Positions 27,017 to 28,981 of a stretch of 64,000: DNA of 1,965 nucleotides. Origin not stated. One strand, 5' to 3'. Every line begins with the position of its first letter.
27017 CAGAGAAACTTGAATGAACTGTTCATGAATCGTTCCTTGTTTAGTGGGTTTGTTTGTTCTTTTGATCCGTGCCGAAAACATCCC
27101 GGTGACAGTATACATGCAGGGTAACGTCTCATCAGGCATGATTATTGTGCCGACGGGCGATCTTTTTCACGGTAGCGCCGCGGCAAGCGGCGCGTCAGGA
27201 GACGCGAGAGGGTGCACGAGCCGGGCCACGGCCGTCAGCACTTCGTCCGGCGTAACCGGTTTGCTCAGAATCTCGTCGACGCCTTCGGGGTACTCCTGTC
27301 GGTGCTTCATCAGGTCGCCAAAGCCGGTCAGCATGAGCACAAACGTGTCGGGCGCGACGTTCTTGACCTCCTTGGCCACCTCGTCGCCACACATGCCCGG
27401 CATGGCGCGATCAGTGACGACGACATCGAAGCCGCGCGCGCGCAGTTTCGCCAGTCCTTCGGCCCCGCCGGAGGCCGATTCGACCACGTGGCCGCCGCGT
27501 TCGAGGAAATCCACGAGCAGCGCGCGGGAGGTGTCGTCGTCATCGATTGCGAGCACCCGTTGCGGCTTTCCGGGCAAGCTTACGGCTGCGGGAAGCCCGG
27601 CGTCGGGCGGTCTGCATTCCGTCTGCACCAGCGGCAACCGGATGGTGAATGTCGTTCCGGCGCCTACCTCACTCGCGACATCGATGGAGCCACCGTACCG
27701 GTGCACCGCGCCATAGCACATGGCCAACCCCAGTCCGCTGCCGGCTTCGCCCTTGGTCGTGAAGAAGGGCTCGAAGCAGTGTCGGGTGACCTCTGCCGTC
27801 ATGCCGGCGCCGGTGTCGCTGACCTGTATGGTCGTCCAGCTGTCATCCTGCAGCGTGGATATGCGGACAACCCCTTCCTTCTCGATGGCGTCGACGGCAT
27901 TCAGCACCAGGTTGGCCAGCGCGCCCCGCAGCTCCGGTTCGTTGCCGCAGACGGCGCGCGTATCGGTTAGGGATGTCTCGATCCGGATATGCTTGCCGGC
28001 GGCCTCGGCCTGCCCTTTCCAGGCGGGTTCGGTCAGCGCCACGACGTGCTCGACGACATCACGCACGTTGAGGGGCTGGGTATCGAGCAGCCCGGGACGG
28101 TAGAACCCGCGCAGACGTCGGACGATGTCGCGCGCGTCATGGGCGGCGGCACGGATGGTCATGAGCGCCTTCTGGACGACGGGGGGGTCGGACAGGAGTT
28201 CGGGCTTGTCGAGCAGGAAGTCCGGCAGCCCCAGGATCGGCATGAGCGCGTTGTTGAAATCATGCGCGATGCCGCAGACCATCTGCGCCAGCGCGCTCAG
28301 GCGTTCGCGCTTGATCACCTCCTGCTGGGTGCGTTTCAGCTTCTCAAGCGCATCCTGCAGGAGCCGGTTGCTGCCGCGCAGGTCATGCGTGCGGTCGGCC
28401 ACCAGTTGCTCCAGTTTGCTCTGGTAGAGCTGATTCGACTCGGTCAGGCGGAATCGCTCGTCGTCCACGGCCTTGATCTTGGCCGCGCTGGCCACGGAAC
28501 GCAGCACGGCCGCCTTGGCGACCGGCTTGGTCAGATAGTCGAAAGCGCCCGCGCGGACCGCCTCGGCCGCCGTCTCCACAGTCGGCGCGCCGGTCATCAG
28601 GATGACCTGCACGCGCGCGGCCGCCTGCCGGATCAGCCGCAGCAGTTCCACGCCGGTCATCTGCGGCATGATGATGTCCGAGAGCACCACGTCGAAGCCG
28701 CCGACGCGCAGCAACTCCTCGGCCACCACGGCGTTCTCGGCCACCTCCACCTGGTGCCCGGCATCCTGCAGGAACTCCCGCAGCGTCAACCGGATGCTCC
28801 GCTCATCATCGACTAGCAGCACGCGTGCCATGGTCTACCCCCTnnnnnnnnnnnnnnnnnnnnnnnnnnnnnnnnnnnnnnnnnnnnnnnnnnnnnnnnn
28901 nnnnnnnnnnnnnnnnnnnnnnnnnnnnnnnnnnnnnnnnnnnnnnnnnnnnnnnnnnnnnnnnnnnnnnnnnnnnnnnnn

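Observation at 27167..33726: Three back-to-back sensor kinases (including a REC-HK-REC hybrid) with no output response regulator in the window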

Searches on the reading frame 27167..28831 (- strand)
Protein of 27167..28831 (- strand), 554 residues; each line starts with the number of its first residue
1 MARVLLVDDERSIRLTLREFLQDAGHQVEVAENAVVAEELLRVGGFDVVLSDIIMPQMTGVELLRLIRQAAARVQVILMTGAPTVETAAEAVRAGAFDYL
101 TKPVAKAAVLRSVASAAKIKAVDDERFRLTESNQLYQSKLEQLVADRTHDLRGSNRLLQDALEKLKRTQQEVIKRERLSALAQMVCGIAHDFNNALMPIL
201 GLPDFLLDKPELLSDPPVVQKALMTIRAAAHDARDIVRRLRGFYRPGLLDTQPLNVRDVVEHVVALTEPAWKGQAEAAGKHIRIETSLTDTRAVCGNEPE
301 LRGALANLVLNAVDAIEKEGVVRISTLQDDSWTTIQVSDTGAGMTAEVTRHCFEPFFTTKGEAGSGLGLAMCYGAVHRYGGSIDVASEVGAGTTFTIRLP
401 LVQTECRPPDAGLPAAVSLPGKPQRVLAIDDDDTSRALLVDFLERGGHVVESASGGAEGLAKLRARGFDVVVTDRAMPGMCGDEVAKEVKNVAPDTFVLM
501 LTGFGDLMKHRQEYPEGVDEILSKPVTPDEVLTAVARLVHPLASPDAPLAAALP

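Call 6: search_protein_families(library=pfam, proteins=[window:27167-28831:-], max_evalue=0.01)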
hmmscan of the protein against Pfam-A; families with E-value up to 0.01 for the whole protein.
window:27167-28831:- (554 aa): 6 families
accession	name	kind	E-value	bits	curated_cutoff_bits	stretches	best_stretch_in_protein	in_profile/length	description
PF00072.30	Response_reg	-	1.4e-50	170.6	30.2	2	4-111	1-108/111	Response regulator receiver domain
PF02518.31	HATPase_c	-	3.8e-24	85.7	26.4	1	297-402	2-110/111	Histidine kinase-, DNA gyrase B-, and HSP90-like ATPase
PF00512.31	HisKA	-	8.7e-06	26.1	26.9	1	181-245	2-62/66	His Kinase A (phospho-acceptor) domain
PF14501.12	HATPase_c_5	-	0.00031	21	22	1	304-388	9-91/102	GHKL domain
PF02310.24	B12-binding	-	0.002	18.4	32.1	0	17-99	20-107/121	B12 binding domain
PF13589.12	HATPase_c_3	-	0.0045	17.5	25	1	301-349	3-50/137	Histidine kinase-, DNA gyrase B-, and HSP90-like ATPase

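Call 11: find_encoding_contigs(protein=window:27167-28831:-, flank=10000, max_places=6)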
Protein window:27167-28831:- (554 aa): 2 contigs read that carry it; 2 places shown.
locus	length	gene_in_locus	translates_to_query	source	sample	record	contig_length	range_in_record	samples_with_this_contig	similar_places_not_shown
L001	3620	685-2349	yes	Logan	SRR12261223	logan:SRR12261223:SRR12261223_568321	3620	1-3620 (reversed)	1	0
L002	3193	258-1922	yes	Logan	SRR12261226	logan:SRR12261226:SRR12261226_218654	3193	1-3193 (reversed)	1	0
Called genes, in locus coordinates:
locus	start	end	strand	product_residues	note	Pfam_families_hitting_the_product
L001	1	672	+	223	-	?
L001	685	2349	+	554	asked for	PF00072:Response_reg, PF00512:HisKA (faint), PF02518:HATPase_c, PF00072:Response_reg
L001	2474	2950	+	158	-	-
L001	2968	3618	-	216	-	?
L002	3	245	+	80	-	?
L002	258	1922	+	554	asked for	PF00072:Response_reg, PF00512:HisKA (faint), PF02518:HATPase_c, PF00072:Response_reg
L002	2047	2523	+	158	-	-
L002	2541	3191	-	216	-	?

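Call 25: find_homologous_proteins(query=window:27167-28831:-, max_evalue=1e-20)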
Query window:27167-28831:- (554 aa): 5785 proteins with E <= 1e-20 among 8000 candidates; the best 120 are listed.
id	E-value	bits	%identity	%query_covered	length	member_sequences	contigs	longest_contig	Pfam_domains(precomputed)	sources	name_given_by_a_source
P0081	0.0e+0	1208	100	100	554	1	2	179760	PF02518.32,PF00512.32,PF00072.31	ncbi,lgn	-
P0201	4.9e-192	657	59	97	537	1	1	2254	PF13581.13,PF02518.32,PF00072.31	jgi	jgi:signal transduction histidine kinase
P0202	8.4e-182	624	59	97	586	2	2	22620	PF13581.13,PF02518.32,PF00512.32,PF00072.31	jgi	jgi:signal transduction histidine kinase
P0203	3.9e-172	592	54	97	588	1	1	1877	PF02518.32,PF00512.32,PF00072.31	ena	-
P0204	2.0e-170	586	56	97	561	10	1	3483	PF02518.32,PF00512.32,PF00072.31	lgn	-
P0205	8.2e-170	584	53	97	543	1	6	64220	PF02518.32,PF00072.31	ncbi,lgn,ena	-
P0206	1.6e-169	583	52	98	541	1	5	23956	PF02518.32,PF00512.32,PF00072.31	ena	-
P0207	4.6e-168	578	53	98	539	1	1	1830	PF02518.32,PF00512.32,PF00072.31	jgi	jgi:signal transduction histidine kinase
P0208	1.4e-167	577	52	100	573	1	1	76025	PF13581.13,PF02518.32,PF00512.32,PF00072.31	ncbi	-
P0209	3.5e-167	575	53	97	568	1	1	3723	PF13581.13,PF02518.32,PF00512.32,PF00072.31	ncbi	-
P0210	9.0e-167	574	52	97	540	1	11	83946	PF13581.13,PF02518.32,PF00512.32,PF00072.31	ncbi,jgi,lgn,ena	-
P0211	2.7e-166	572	54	96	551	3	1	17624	PF10090.16,PF13581.13,PF02518.32,PF00512.32,PF00072.31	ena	-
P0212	4.1e-166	572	53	97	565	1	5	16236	PF13581.13,PF02518.32,PF00512.32,PF00072.31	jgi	jgi:signal transduction histidine kinase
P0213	4.2e-166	572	53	96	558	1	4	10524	PF13581.13,PF02518.32,PF00512.32,PF00072.31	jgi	jgi:signal transduction histidine kinase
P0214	4.4e-166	572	53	96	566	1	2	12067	PF13581.13,PF02518.32,PF00512.32,PF00072.31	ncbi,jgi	jgi:signal transduction histidine kinase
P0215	9.7e-166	571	52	97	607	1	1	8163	PF02518.32,PF00512.32,PF00072.31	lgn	-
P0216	1.1e-165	570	54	97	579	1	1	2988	PF02518.32,PF00512.32,PF00072.31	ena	-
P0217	3.3e-165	569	52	97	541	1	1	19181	PF13581.13,PF02518.32,PF00512.32,PF00072.31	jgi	jgi:signal transduction histidine kinase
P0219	2.7e-164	566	53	97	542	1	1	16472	PF10090.16,PF13581.13,PF02518.32,PF00512.32,PF00072.31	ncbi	-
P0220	4.4e-164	565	53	96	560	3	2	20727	PF13581.13,PF02518.32,PF00512.32,PF00072.31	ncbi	-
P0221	1.5e-163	563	52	97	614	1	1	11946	PF02518.32,PF00512.32,PF00072.31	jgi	-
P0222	1.8e-163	563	52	97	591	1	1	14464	PF13581.13,PF02518.32,PF00512.32,PF00072.31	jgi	jgi:signal transduction histidine kinase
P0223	2.7e-163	562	52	98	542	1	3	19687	PF02518.32,PF00512.32,PF00072.31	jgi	-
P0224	6.9e-163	561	51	97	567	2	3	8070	PF10090.16,PF13581.13,PF02518.32,PF00512.32,PF00072.31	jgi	jgi:signal transduction histidine kinase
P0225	1.4e-162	560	52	97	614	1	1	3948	PF02518.32,PF00512.32,PF00072.31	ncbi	-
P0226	1.6e-162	560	53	97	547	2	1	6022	PF13581.13,PF02518.32,PF00512.32,PF00072.31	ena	-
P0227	5.9e-162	558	52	97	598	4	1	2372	PF10090.16,PF02518.32,PF00512.32,PF00072.31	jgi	jgi:signal transduction histidine kinase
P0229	9.0e-162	557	56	89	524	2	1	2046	PF02518.32,PF00512.32,PF00072.31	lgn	-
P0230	1.1e-161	557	51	97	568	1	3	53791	PF10090.16,PF13581.13,PF02518.32,PF00512.32,PF00072.31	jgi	jgi:signal transduction histidine kinase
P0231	2.0e-161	556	53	97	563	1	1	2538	PF13581.13,PF02518.32,PF00512.32,PF00072.31,PF20161.6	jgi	-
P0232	3.1e-161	556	51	97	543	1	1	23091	PF02518.32,PF00512.32,PF00072.31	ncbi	-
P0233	3.5e-160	552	51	97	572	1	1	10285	PF13581.13,PF02518.32,PF00512.32,PF00072.31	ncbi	-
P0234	2.0e-159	550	51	97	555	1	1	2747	PF13581.13,PF02518.32,PF00512.32,PF00072.31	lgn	-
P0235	2.9e-159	549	51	97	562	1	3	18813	PF13581.13,PF02518.32,PF00512.32,PF00072.31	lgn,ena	-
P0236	6.4e-159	548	52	97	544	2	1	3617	PF13581.13,PF02518.32,PF00512.32,PF00072.31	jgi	jgi:signal transduction histidine kinase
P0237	1.8e-158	547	51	98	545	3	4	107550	PF13581.13,PF02518.32,PF00072.31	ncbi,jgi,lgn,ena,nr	ncbi:MAG: response regulator [Kiritimatiellia bacterium]|jgi:signal transduction histidine kinase|nr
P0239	2.1e-154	533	50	97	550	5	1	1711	PF02518.32,PF00512.32,PF00072.31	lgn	-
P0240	2.2e-153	530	55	88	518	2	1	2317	PF10090.16,PF13581.13,PF02518.32,PF00512.32,PF00072.31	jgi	jgi:signal transduction histidine kinase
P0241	3.7e-153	529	50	98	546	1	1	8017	PF02518.32,PF00512.32,PF00072.31,PF06490.18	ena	-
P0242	5.7e-153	528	52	97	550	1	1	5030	PF02518.32,PF00512.32,PF00072.31,PF02310.25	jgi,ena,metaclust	metaclust:\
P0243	1.1e-152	527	51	95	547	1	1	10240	PF13581.13,PF02518.32,PF00512.32,PF00072.31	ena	-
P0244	3.5e-152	526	49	98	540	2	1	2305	PF02518.32,PF00512.32,PF00072.31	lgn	-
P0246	1.7e-150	520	49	97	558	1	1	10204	PF02518.32,PF00512.32,PF00072.31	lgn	-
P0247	7.9e-150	518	51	97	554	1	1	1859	PF13581.13,PF02518.32,PF00512.32,PF00072.31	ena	-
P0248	9.0e-150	518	48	98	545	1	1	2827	PF13581.13,PF02518.32,PF00512.32,PF00072.31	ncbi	-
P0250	2.0e-149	517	46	71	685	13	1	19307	PF08447.19,PF02518.32,PF00512.32,PF00072.31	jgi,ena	-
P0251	2.8e-149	516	49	97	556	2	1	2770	PF10090.16,PF13581.13,PF02518.32,PF00512.32,PF00072.31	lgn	-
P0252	4.3e-149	516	48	98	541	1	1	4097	PF13581.13,PF02518.32,PF00512.32,PF00072.31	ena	-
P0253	7.4e-149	515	50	97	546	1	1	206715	PF02518.32,PF00512.32,PF00072.31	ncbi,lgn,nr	ncbi:MAG: response regulator [Lentisphaerae bacterium]|nr:response regulator [Lentisphaerota bacteri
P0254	4.1e-148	512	51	94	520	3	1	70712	PF10090.16,PF02518.32,PF00512.32,PF00072.31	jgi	jgi:signal transduction histidine kinase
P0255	7.1e-148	512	47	97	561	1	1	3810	PF02518.32,PF00512.32,PF00072.31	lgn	-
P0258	1.2e-140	488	47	97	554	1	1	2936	PF02518.32,PF00512.32,PF00072.31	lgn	-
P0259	1.3e-140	488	46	97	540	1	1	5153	PF13581.13,PF02518.32,PF00512.32,PF00072.31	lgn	-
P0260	3.8e-140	486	47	99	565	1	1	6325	PF02518.32,PF00512.32,PF00072.31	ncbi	-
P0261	4.5e-140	486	47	97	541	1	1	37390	PF13581.13,PF02518.32,PF00512.32,PF00072.31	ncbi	ncbi:MAG: response regulator [Kiritimatiellia bacterium]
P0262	7.4e-140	485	46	98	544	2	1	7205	PF02518.32,PF00512.32,PF00072.31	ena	-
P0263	2.3e-138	480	48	97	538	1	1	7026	PF02518.32,PF00512.32,PF00072.31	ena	-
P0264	3.0e-138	480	47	97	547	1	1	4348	PF02518.32,PF00512.32,PF00072.31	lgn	-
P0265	3.2e-138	480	46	95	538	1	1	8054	PF13581.13,PF02518.32,PF00512.32,PF00072.31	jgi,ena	-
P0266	2.0e-137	477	53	80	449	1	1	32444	PF02518.32,PF00512.32,PF00072.31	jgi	jgi:signal transduction histidine kinase/ActR/RegA family two-component response regulator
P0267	3.3e-137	476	47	97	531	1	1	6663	PF13581.13,PF02518.32,PF00512.32,PF00072.31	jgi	jgi:signal transduction histidine kinase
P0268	3.6e-137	476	48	95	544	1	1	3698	PF13581.13,PF02518.32,PF00512.32,PF00072.31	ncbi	-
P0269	5.2e-137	476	48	95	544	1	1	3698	PF13581.13,PF02518.32,PF00512.32,PF00072.31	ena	-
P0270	6.1e-137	476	49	96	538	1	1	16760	PF13581.13,PF02518.32,PF00512.32,PF00072.31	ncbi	-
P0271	6.7e-137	475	47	97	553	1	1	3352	PF02518.32,PF00512.32,PF00072.31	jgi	jgi:signal transduction histidine kinase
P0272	3.3e-136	473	44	99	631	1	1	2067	PF10090.16,PF02518.32,PF00512.32,PF00072.31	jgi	jgi:signal transduction histidine kinase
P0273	7.4e-136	472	46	97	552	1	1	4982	PF02518.32,PF00512.32,PF00072.31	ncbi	-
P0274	2.3e-135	470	47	97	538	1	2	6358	PF02518.32,PF00512.32,PF00072.31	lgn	-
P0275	1.0e-133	465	45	97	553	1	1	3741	PF02518.32,PF00512.32,PF00072.31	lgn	-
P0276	1.5e-133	464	46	97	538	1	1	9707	PF02518.32,PF00512.32,PF00072.31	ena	-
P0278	1.2e-132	461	43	97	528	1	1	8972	PF13581.13,PF02518.32,PF00512.32,PF00072.31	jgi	jgi:signal transduction histidine kinase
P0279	1.6e-132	461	45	96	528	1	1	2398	PF13581.13,PF02518.32,PF00512.32,PF00072.31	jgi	-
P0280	5.3e-132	459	46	95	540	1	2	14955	PF02518.32,PF00512.32,PF00072.31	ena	-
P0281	1.8e-131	457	43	98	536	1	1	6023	PF13581.13,PF02518.32,PF00512.32,PF00072.31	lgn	-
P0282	1.8e-129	451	46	97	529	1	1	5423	PF02518.32,PF00512.32,PF00072.31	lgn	-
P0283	1.3e-127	445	47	97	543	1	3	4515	PF02518.32,PF00512.32,PF00072.31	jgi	jgi:signal transduction histidine kinase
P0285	3.5e-127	443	44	98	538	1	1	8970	PF13581.13,PF02518.32,PF00512.32,PF00072.31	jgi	jgi:signal transduction histidine kinase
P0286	4.1e-125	437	43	98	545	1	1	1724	PF02518.32,PF00512.32,PF00072.31,PF14501.13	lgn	-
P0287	1.6e-124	435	44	94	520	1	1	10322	PF02518.32,PF00512.32,PF00072.31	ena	-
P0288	2.2e-124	434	44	97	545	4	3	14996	PF02518.32,PF00512.32,PF00072.31,PF14501.13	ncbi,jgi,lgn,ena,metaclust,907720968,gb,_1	metaclust:\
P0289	6.7e-124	433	47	70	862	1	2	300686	PF13185.13,PF01590.33,PF13581.13,PF02518.32,PF13492.13,PF00512.32,PF00072.31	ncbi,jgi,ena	-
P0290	8.4e-124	432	50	70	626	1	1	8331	PF13188.14,PF02518.32,PF00512.32,PF00989.32,PF00072.31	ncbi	-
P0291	1.7e-123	431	43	97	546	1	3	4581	PF02518.32,PF00512.32,PF00072.31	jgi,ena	-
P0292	2.1e-123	431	43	95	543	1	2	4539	PF13581.13,PF02518.32,PF00512.32,PF00072.31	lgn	-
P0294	4.2e-122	427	48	69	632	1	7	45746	PF13188.14,PF13581.13,PF02518.32,PF00512.32,PF00989.32,PF00072.31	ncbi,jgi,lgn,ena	-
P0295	6.9e-122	426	48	77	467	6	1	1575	PF10090.16,PF13581.13,PF02518.32,PF00512.32,PF00072.31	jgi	jgi:signal transduction histidine kinase/ActR/RegA family two-component response regulator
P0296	7.9e-121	422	42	97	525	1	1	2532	PF02518.32,PF00512.32,PF00072.31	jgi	jgi:signal transduction histidine kinase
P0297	2.0e-120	421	46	73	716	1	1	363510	PF13185.13,PF01590.33,PF02518.32,PF13492.13,PF00512.32,PF00072.31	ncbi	-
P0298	5.1e-119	416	45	77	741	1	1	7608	PF13185.13,PF02518.32,PF00512.32,PF00072.31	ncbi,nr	ncbi:response regulator [Candidatus Poribacteria bacterium]|nr:response regulator [Candidatus Poriba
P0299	8.0e-119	416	44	99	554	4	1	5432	PF02518.32,PF00512.32,PF00072.31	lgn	-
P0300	8.5e-119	416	41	97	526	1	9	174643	PF02518.32,PF00512.32,PF00072.31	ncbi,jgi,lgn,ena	-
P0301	1.1e-118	415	44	71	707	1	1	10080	PF13185.13,PF01590.33,PF13581.13,PF02518.32,PF13492.13,PF00512.32,PF00072.31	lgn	-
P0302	2.2e-118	414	42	97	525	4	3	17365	PF02518.32,PF00512.32,PF00072.31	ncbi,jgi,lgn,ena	-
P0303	1.1e-117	412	46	69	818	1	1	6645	PF08447.19,PF13426.14,PF13185.13,PF01590.33,PF08448.17,PF02518.32,PF13492.13,PF00512.32,PF00989.32,PF00072.31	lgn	-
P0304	1.4e-117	412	37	72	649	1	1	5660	PF13581.13,PF02518.32,PF00512.32,PF00072.31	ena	-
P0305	5.5e-116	406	49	70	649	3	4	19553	PF08447.19,PF13426.14,PF08448.17,PF02518.32,PF00512.32,PF00989.32,PF00072.31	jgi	jgi:PAS domain S-box-containing protein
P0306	8.1e-115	403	47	67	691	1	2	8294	PF13185.13,PF01590.33,PF02518.32,PF13492.13,PF00512.32,PF00072.31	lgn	-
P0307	1.0e-114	402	52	71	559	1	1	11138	PF13426.14,PF08448.17,PF02518.32,PF00512.32,PF00072.31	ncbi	-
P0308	1.1e-114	402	50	73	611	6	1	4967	PF13426.14,PF13581.13,PF08448.17,PF02518.32,PF00512.32,PF00989.32,PF00072.31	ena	-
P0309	5.9e-114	400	42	98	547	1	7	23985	PF02518.32,PF00512.32,PF00072.31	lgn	-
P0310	8.5e-114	399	47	70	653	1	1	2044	PF08447.19,PF13426.14,PF08448.17,PF02518.32,PF00512.32,PF00989.32,PF00072.31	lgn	-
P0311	2.1e-113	398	39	97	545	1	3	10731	PF02518.32,PF00512.32,PF00072.31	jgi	-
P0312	2.1e-113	398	35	72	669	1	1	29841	PF13581.13,PF02518.32,PF00512.32,PF00072.31,PF02310.25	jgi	jgi:signal transduction histidine kinase/DNA-binding response OmpR family regulator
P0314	3.3e-113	397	49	73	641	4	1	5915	PF13188.14,PF02518.32,PF00512.32,PF00989.32,PF00072.31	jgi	jgi:signal transduction histidine kinase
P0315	5.7e-112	393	41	98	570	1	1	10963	PF02518.32,PF00512.32,PF00072.31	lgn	-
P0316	1.6e-111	392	42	97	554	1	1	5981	PF02518.32,PF00512.32,PF00072.31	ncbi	-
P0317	3.6e-111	391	40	97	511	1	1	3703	PF02518.32,PF00512.32,PF00072.31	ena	-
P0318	6.9e-111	390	47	72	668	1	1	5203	PF08447.19,PF13581.13,PF02518.32,PF00512.32,PF00072.31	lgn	-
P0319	1.2e-110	389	41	97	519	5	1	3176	PF02518.32,PF00512.32,PF00072.31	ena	-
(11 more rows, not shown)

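Call 27: find_related_loci(query=A1, collection=genome_contigs, flank=10000)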
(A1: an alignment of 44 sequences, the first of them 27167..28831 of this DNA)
Query A1 (554 aa) in genome_contigs; peptide patterns used: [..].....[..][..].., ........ (x = any residue, [..] = any of these).
600 stretches matched a pattern (row limit reached: there are more); 594 encode a relative of the query (tblastn E <= 1e-3); the best 80 are kept; 80 distinct loci.
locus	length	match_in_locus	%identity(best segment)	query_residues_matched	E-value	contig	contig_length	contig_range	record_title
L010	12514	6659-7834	45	4-540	1e-101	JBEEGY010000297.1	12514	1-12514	MAG: Verrucomicrobiota bacterium isolate BP_775 scaffold_4041205, whole genome shotgun sequence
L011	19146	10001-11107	45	3-526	5e-94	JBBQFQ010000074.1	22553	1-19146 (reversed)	MAG: Chthoniobacterales bacterium isolate Co_metawrap_1019 Cmw_1019_k141_28351765_length_22553_cov_15.9973, whole genome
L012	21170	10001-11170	42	3-539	3e-92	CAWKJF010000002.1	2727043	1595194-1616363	MAG: uncultured Verrucomicrobiae bacterium isolate MFD01916.bin.2.45 genome assembly, contig: contig_386, whole genome s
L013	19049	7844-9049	42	3-550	2e-91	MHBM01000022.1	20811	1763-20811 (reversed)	MAG: Lentisphaerae bacterium RIFOXYA12_FULL_48_11 rifixya3_full_scaffold_1201, whole genome shotgun sequence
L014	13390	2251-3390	41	3-529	3e-91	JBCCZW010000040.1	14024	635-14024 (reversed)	MAG: Verrucomicrobiota bacterium isolate P01_F01_bin.44 k141_1312430_length_14024_cov_6.8816, whole genome shotgun seque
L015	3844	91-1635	39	1-540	5e-91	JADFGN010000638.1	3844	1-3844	MAG: Candidatus Poribacteria bacterium isolate B30T1B8 B30T1B8_NODE54478, whole genome shotgun sequence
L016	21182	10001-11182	38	151-545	1e-76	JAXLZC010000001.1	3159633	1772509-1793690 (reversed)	MAG: Nitrospiraceae bacterium isolate STL-NOB2 C1.290.fa-1, whole genome shotgun sequence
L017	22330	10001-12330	38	2-539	1e-70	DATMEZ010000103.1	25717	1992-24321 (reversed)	MAG TPA_asm: Povalibacter sp. isolate SMAG_U13449 k141_354593, whole genome shotgun sequence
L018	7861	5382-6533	39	158-525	8e-71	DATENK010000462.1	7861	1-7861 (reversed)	MAG TPA_asm: Verrucomicrobiia bacterium isolate SMAG_U8967 k141_1638971, whole genome shotgun sequence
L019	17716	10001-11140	41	3-528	4e-69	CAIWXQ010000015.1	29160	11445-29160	uncultured bacterium isolate Umea3_bin-3605 genome assembly, contig: bin-3605:15/48, whole genome shotgun sequence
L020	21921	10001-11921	36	1-547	1e-68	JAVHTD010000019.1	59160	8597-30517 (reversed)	MAG: Candidatus Thermosaccharophagus tengchongensis isolate DRTY-6.bins.49.201901 NODE_439_length_59160_cov_1.987651, wh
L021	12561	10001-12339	36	1-539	3e-68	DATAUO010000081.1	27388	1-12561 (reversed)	MAG TPA_asm: Steroidobacteraceae bacterium isolate SMAG_U5574 k141_1918318, whole genome shotgun sequence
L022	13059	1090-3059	37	2-539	5e-67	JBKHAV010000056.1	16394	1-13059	MAG: Desulfovibrionales bacterium isolate D1M01_27 NODE_5330_length_16394_cov_7.326825, whole genome shotgun sequence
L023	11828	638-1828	38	158-543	6e-66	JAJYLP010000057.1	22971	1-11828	MAG: Proteobacteria bacterium isolate DBS2-1.bin82 NODE_3892_length_22971_cov_4.936570, whole genome shotgun sequence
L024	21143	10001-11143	39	3-525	3e-64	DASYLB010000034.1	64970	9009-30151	MAG TPA_asm: Pyrinomonadaceae bacterium isolate SMAG_U4337 k141_2312043, whole genome shotgun sequence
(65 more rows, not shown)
